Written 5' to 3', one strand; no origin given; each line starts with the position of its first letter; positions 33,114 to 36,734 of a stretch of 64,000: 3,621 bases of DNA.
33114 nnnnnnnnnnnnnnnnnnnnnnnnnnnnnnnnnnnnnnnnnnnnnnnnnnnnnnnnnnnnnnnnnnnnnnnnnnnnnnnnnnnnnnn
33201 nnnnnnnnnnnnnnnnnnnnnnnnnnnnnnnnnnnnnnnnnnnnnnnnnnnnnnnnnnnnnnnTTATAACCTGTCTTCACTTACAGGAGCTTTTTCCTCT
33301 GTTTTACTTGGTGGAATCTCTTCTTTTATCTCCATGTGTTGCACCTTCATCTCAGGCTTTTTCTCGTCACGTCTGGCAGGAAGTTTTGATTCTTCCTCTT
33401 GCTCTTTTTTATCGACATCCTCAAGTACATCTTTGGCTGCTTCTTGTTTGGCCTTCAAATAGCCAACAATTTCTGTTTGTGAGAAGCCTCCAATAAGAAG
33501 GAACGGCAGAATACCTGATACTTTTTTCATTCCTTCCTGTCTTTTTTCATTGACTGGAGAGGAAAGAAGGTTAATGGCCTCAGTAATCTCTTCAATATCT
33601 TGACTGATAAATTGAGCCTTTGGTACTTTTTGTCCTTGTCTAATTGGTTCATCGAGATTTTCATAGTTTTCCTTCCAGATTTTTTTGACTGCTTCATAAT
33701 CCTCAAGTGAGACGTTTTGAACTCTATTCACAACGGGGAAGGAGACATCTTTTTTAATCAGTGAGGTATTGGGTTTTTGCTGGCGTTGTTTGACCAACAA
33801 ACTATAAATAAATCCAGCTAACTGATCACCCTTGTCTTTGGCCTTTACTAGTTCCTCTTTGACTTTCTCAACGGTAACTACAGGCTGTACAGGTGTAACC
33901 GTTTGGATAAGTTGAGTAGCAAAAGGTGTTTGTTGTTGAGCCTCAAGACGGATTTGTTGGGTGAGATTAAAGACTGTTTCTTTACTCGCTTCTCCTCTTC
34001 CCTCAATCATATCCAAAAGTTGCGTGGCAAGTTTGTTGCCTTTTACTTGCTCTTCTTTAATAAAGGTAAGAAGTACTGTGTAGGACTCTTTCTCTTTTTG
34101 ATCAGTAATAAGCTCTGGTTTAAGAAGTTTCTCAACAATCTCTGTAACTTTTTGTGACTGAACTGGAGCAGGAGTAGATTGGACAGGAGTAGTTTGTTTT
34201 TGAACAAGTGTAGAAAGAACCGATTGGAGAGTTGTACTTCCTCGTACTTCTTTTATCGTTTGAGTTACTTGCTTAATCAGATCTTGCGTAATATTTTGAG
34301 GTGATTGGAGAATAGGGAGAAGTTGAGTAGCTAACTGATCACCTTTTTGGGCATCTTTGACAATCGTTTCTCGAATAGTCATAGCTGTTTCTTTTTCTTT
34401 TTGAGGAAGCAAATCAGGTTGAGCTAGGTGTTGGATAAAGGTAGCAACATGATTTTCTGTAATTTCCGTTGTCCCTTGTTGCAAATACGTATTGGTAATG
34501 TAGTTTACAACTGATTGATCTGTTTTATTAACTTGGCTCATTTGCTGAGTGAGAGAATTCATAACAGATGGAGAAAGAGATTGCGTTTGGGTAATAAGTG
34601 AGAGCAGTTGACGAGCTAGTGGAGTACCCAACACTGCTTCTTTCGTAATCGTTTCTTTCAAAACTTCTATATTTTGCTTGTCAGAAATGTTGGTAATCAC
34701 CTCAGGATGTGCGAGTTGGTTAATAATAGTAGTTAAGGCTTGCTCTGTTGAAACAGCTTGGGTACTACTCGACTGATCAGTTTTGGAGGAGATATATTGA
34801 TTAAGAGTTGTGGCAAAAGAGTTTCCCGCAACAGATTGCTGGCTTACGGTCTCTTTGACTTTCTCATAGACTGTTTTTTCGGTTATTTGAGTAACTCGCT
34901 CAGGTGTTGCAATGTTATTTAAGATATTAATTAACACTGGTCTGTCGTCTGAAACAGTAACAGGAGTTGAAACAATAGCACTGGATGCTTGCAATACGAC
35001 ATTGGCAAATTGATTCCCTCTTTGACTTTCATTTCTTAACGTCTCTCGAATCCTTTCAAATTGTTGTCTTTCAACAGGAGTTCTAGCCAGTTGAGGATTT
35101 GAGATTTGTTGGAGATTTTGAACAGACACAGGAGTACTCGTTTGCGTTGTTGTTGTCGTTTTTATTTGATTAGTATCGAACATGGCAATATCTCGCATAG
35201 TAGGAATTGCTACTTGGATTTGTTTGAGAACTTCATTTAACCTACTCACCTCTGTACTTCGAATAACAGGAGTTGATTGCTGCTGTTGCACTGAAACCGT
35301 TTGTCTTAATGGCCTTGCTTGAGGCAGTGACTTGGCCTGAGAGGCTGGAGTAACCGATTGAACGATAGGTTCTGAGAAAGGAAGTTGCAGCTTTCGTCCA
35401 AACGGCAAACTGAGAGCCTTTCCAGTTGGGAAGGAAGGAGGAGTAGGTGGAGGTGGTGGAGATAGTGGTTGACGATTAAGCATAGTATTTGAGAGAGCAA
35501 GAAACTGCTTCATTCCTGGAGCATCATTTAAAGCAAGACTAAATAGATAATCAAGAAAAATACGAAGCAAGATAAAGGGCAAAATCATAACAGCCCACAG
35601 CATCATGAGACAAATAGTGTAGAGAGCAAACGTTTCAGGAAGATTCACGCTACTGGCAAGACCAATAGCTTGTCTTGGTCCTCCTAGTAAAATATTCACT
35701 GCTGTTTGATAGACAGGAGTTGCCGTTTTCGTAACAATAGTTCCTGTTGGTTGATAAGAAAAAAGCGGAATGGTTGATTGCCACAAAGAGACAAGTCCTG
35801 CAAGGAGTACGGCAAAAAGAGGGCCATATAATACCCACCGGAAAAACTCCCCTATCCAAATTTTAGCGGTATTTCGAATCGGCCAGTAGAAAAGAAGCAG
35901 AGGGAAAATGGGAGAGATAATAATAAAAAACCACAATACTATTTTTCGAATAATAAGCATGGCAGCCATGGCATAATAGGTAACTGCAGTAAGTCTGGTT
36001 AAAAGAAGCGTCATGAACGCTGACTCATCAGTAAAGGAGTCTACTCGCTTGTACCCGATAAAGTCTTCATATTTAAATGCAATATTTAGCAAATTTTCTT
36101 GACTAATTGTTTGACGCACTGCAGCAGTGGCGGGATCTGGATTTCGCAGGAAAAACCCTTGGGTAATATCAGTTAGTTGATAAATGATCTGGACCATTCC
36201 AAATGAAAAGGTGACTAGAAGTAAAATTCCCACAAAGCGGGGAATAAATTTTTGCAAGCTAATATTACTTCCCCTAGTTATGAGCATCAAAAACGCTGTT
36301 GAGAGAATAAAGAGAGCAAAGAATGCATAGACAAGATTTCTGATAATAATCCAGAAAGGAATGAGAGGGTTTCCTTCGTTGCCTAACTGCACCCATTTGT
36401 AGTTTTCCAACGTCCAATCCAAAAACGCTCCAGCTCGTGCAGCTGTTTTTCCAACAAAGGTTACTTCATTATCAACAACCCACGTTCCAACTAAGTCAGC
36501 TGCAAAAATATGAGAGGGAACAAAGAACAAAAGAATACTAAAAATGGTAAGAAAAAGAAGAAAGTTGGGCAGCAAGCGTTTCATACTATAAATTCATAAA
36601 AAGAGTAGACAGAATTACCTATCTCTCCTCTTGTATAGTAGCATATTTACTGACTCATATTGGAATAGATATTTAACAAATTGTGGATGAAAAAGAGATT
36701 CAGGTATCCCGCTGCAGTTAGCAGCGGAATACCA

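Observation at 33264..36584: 1106-aa polytopic membrane protein with about six divergent 70-100-aa tandem repeats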

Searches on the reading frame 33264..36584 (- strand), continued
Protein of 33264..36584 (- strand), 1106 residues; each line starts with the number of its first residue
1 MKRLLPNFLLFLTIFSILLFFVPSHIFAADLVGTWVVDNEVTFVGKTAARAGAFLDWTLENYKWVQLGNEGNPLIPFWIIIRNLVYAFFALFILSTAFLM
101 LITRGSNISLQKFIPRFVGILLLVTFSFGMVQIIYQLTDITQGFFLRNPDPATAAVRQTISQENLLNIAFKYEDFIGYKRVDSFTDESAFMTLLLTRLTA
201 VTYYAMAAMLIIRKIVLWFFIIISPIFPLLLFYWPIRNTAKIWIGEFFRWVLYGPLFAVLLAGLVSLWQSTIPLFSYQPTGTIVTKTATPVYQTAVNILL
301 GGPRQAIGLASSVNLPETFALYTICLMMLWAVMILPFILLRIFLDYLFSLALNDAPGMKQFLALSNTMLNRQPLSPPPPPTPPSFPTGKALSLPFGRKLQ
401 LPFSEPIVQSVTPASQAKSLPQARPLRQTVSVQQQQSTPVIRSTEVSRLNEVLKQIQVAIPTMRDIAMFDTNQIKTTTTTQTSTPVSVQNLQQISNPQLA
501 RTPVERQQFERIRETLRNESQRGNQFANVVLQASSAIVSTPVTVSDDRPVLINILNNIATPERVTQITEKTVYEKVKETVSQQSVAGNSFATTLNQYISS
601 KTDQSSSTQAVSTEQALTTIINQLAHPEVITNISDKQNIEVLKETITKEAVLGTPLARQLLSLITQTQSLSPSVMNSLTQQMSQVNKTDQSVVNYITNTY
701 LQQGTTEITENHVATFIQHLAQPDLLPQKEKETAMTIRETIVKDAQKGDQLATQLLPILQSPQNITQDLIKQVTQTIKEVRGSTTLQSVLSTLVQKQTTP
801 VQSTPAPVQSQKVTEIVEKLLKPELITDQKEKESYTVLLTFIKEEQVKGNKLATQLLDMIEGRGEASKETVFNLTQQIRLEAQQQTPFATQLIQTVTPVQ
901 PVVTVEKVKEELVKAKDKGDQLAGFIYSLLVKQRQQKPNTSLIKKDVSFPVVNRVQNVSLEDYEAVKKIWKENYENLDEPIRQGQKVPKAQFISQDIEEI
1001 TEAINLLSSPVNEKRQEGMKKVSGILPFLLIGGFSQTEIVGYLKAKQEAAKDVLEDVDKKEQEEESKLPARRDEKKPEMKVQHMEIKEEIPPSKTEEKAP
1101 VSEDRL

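Call 23: find_encoding_contigs(protein=P0002, flank=10000, max_places=1)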
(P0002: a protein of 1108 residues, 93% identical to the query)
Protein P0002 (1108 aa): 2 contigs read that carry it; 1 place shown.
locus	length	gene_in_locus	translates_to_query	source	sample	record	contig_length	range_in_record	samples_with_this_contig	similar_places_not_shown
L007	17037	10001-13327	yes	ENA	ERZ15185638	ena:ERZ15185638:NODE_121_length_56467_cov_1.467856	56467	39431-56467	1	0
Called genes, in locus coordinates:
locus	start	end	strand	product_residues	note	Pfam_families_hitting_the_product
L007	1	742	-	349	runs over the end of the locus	PF00953:Glycos_transf_4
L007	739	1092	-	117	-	-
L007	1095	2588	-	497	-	-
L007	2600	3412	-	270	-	PF01026:TatD_DNase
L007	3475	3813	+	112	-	PF04020:Phage_holin_4_2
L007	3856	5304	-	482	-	PF00133:tRNA-synt_1, PF09334:tRNA-synt_1g, PF00133:tRNA-synt_1, PF01406:tRNA-synt_1e (weak), PF08264:Anticodon_1 (faint)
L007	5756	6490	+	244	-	PF03444:WHD_HrcA (weak), PF01628:HrcA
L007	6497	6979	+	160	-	PF01025:GrpE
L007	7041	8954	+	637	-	PF00012:HSP70, PF06723:MreB_Mbl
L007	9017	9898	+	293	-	PF00226:DnaJ, PF01556:DnaJ_C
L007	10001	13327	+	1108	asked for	PF04610:TrbL (weak)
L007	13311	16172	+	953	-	PF02861:Clp_N, PF13191:AAA_16 (weak), PF00004:AAA, PF17871:AAA_lid_9, PF00004:AAA, PF07724:AAA_2, PF07728:AAA_5, PF10431:ClpB_D2-small, +5 more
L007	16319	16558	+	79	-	-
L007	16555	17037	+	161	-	?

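Call 24: find_encoding_contigs(protein=P0006, flank=10000, max_places=1)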
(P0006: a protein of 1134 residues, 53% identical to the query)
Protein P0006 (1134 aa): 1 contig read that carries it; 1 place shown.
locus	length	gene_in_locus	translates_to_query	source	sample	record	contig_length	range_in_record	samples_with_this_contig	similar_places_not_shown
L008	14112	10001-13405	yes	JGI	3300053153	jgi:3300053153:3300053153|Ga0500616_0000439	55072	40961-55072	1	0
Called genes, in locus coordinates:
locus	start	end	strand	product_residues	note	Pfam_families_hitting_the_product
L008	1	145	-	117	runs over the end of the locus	-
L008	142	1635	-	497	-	PF13632:Glyco_trans_2_3 (weak)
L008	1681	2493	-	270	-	PF01026:TatD_DNase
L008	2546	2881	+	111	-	PF04020:Phage_holin_4_2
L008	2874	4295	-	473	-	PF00133:tRNA-synt_1, PF01406:tRNA-synt_1e (faint), PF09334:tRNA-synt_1g, PF00133:tRNA-synt_1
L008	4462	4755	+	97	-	-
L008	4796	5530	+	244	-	PF03444:WHD_HrcA (weak), PF01628:HrcA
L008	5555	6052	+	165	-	PF01025:GrpE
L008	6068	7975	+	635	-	PF00012:HSP70, PF06723:MreB_Mbl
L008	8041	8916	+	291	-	PF00226:DnaJ, PF01556:DnaJ_C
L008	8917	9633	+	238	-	PF01872:RibD_C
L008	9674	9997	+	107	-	PF18895:T4SS_pilin (weak)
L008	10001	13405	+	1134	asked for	-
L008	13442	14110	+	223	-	?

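Call 57: search_protein_families(library=pfam, proteins=[L008:9674-9997:+], max_evalue=1)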
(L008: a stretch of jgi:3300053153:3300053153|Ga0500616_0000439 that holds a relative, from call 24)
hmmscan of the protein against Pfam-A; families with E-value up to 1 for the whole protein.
L008:9674-9997:+ (107 aa): 3 families
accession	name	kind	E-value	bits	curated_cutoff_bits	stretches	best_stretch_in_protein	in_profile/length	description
PF18895.5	T4SS_pilin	-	2e-05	25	26.6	1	41-87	18-63/71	Type IV secretion system pilin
PF20040.4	DUF6442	-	0.09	13.5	25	1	48-90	54-95/102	Family of unknown function (DUF6442)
PF15055.12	DMAC1_Dmo2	-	0.29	11.8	27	1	42-85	7-45/47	DMAC1/Dmo2-like domain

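Call 61: search_protein_families(library=ncbifam, proteins=[window:33267-36584:-], max_evalue=0.001)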
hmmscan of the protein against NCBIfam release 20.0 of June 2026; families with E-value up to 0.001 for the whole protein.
window:33267-36584:- (1106 aa): 0 families

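Call 83: list_cluster_members(proteins=[P0001])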
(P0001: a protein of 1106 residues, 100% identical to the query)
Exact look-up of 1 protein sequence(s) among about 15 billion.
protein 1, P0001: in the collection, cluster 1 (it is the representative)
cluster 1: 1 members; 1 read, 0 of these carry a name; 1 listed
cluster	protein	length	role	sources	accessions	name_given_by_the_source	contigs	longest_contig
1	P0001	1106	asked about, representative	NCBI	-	-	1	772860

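Call 84: find_encoding_contigs(protein=P0001, flank=1000, max_places=1)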
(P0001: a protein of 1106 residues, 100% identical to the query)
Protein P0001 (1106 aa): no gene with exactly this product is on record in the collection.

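Call 95: search_protein_families(library=padloc, proteins=[window:33267-36584:-], max_evalue=0.01)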
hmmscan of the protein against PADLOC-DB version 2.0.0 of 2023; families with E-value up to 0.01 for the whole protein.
window:33267-36584:- (1106 aa): 0 families

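Call 96: search_protein_families(library=phrogs, proteins=[window:33267-36584:-], max_evalue=0.01)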
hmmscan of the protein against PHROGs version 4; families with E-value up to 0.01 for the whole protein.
window:33267-36584:- (1106 aa): 0 families

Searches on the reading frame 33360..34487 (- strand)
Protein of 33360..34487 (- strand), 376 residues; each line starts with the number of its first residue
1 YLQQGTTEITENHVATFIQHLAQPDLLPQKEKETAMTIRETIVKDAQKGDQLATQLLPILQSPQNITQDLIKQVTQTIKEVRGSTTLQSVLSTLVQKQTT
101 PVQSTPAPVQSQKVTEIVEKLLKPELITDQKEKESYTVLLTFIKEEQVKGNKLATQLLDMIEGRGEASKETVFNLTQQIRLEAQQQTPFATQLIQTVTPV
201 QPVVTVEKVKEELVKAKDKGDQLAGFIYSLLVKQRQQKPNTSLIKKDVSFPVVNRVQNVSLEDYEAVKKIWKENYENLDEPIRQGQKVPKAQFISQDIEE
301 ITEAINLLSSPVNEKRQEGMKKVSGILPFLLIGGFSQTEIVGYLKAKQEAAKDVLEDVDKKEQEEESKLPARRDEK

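Call 62: predict_structure(alignment_id=A2)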
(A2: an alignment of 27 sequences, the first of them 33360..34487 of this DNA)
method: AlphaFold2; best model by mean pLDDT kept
length: 376 residues; sequences in the alignment: 27
mean_pLDDT: 79.8   pTM: 0.38
mean pLDDT of the five models: 79.8, 79.1, 78.6, 77.1, 76.3
residues with pLDDT >= 90: 143; 70-90: 151; 50-70: 29; < 50: 53
segments of 3 or more residues with pLDDT < 50: 1-5, 83-106, 200-204, 237-254
pLDDT, mean of each block of 10 residues (from residue 1): 57 87 91 88 87 86 86 79 46 37 45 82 89 87 94 94 86 83 83 70 55 83 77 57 40 61 95 95 93 97 97 95 94 91 98 97 82 56
secondary structure, 60 per line:
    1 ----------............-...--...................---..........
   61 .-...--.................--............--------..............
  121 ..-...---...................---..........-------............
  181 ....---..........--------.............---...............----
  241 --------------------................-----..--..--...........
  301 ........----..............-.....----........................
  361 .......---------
elements in order: H11-22 H29-47 H51-61 H68-84 H87-98 H107-122 H130-148 H152-161 H169-184 H188-197 H206-218 H222-236 H261-276 H290-308 H313-326 H328-332 H337-367

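Call 64: fold_search(model_id=the predicted structure, library=pdb)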
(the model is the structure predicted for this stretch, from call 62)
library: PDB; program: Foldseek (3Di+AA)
matches with E <= 10: 90; with E <= 0.001: 0
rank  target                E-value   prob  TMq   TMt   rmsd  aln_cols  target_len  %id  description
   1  8cdj_D                1.5e+00  0.06  0.13  0.08  20.7       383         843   11  CAND1 b-hairpin++-SCF-SKP2 CAND1 rolling SCF engaged (released 2023-04-19)
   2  9hcj_00               1.5e+00  0.06  0.14  0.10  24.6       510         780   10  D. discoideum nuclear pore complex (released 2024-12-25)
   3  5lph_B                1.6e+00  0.08  0.10  0.14  20.9       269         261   11  Structure of the TOG domain of human Cep104 (released 2017-01-11)
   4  5lph_A                1.6e+00  0.06  0.10  0.14  18.1       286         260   10  Structure of the TOG domain of human Cep104 (released 2017-01-11)
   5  5zc3_A                1.9e+00  0.05  0.11  0.10  23.9       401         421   12  The Crystal Structure of PcRxLR12 (released 2018-08-15)
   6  1ibr_D                2.1e+00  0.05  0.14  0.13  23.0       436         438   15  COMPLEX OF RAN WITH IMPORTIN BETA (released 1999-06-03)
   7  2q5d_A                2.3e+00  0.04  0.12  0.07  23.6       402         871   12  Crystal Structure of Human Importin Beta bound to the Snurportin1 IBB-domain second crystal form (released 2008-01-22)
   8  4ucy_A                2.6e+00  0.10  0.09  0.09  12.1       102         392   17  X-ray structure and activities of an essential Mononegavirales L- protein domain (released 2015-11-18)
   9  1ibr_B                2.7e+00  0.04  0.13  0.11  23.6       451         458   13  COMPLEX OF RAN WITH IMPORTIN BETA (released 1999-06-03)
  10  7qfw_A                2.7e+00  0.03  0.11  0.08  20.8       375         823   14  S.c. Condensin peripheral Ycg1 subcomplex bound to DNA (released 2022-06-15)
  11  7abg_u                3.2e+00  0.03  0.10  0.06  22.4       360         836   12  Human pre-Bact-1 spliceosome (released 2020-12-23)
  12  1gcj_A                3.4e+00  0.03  0.12  0.11  24.0       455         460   12  N-TERMINAL FRAGMENT OF IMPORTIN-BETA (released 2000-10-18)
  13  8iqh_C                3.4e+00  0.03  0.09  0.06  18.1       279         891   12  Structure of Full-Length AsfvPrimPol in Apo-Form (released 2023-07-26)
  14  8ieu_B                3.6e+00  0.04  0.11  0.12  20.4       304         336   14  Crystal structure of the DUF2891 family protein CJ0554 from Campylobacter jejuni in space group P41212 (released 2023-05-31)
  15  2z5o_A                3.6e+00  0.04  0.13  0.08  20.2       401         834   11  Complex of Transportin 1 with JKTBP NLS (released 2007-10-23)
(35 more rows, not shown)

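Call 79: search_protein_representatives(alignment_id=A2)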
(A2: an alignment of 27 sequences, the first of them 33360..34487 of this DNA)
Query: 27 sequences, 377 profile positions. Proteins with E-value up to 0.001 (for the whole library): 370; up to 1e-10: 336; up to 1e-30: 218. The best 150 are listed.
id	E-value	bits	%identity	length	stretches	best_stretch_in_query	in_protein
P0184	0.0e+00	1740.1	-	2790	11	79-376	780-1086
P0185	0.0e+00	1201.0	-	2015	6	2-376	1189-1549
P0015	0.0e+00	1145.2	-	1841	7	58-377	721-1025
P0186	0.0e+00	1129.6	-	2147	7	2-376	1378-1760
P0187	0.0e+00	1074.9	-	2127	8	61-377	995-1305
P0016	0.0e+00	1027.8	-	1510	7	2-377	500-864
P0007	0.0e+00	1019.7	-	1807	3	2-373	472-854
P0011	2.2e-296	998.1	-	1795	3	2-372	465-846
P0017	9.6e-290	976.3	-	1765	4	2-376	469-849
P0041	5.4e-275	927.7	-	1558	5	2-376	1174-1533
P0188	1.4e-238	807.9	-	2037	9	203-375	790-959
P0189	2.4e-231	784.1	-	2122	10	65-377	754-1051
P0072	6.0e-228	772.9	-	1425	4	2-376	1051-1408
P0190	4.1e-219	743.8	-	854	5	2-376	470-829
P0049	2.8e-218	741.0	-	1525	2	3-376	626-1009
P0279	3.6e-61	224.0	-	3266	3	70-375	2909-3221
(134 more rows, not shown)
